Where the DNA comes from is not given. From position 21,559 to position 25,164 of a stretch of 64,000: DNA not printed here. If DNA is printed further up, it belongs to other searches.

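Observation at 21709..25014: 1101-aa single-gene GNAT-fusion protein of unknown function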

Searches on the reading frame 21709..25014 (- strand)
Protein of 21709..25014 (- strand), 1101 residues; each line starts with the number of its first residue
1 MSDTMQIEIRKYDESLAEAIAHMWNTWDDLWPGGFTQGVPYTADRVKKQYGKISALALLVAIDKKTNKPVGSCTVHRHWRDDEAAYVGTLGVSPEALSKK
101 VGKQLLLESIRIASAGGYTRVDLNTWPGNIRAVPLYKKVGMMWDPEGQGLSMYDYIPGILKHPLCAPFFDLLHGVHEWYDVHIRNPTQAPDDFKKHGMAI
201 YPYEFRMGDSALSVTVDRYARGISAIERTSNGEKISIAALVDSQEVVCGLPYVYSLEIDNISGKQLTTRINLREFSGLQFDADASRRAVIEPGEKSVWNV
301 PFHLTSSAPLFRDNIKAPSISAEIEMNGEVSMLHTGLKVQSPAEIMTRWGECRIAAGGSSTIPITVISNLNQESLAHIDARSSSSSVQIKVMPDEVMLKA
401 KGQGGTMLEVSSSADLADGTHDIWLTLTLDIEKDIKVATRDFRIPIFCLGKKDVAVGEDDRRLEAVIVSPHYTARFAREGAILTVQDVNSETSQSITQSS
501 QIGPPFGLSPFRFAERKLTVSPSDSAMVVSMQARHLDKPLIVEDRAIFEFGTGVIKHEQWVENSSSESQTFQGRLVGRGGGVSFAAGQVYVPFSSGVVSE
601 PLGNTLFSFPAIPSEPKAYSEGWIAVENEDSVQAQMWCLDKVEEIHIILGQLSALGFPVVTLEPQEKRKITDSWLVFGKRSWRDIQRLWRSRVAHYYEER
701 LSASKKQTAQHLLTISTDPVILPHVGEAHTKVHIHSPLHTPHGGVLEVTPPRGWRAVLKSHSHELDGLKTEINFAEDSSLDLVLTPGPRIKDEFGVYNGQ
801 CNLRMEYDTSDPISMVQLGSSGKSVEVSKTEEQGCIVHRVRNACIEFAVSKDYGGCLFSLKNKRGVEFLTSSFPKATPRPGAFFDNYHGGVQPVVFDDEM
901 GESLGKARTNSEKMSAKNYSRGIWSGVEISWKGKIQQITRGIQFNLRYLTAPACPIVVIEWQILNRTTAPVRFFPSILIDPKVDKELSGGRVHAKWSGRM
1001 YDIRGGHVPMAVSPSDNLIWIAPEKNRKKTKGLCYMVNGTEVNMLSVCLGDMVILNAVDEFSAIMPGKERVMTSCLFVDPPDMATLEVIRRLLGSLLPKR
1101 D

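Call 4: search_protein_families(library=pfam, proteins=[window:21709-25014:-], max_evalue=1)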
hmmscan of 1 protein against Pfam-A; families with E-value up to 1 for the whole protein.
window:21709-25014:- (1101 aa): 2 families
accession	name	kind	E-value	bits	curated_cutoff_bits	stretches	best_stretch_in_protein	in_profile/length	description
PF00583.31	Acetyltransf_1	-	1.8e-11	44.8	20.7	1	44-141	21-116/116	Acetyltransferase (GNAT) family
PF13508.13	Acetyltransf_7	-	1.8e-05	25.5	27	1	59-140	6-81/84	Acetyltransferase (GNAT) domain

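Call 5: search_protein_families(library=ncbifam, proteins=[window:21709-25014:-], max_evalue=1)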
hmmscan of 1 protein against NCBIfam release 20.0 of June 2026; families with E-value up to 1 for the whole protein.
window:21709-25014:- (1101 aa): 6 families
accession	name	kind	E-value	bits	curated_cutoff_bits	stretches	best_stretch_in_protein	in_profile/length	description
NF008212.0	PRK10975.1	equivalog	0.00016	21.6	219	1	63-141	144-220/232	dTDP-4-amino-4,6-dideoxy-D-galactose acyltransferase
TIGR03103.1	trio_acet_GNAT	equivalog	0.0013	17.3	569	1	39-141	107-212/547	N-acetylglutaminylglutamine synthetase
TIGR01575.1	rimI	equivalog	0.0015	18.7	86.4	1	68-141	42-112/132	ribosomal protein S18-alanine N-acetyltransferase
TIGR02382.1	wecD_rffC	equivalog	0.0018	17.9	195.1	1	63-140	104-179/191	dTDP-4-amino-4,6-dideoxy-D-galactose acyltransferase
NF053587.1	SpmdActasePaiA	equivalog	0.15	11.8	250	1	99-142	105-148/172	spermidine/spermine N(1)-acetyltransferase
NF005921.0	PRK07922.1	equivalog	0.2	11.2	180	1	60-121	50-108/170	amino-acid N-acetyltransferase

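Call 6: search_solved_structures(query=window:21709-25014:-, max_evalue=1)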
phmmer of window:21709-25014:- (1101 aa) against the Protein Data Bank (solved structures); distinct sequences matched with E-value up to 1: 7.
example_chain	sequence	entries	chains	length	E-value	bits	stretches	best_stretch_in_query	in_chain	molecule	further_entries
2ge3_A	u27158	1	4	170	0.00028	22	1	69-144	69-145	probable acetyltransferase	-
2vi7_A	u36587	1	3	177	0.0046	18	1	7-146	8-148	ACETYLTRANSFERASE PA1377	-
1mk4_A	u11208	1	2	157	0.077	13.9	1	70-141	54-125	Hypothetical protein yqjY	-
7wx5_A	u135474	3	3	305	0.27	12.1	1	62-141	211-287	N-acetyltransferase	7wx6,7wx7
4an6_A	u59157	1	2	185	0.36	11.7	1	927-976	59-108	TRYPSIN INHIBITOR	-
1yvk_A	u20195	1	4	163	0.64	10.9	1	92-144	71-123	hypothetical protein BSU33890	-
3pp9_A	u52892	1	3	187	0.71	10.7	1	65-142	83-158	Putative streptothricin acetyltransferase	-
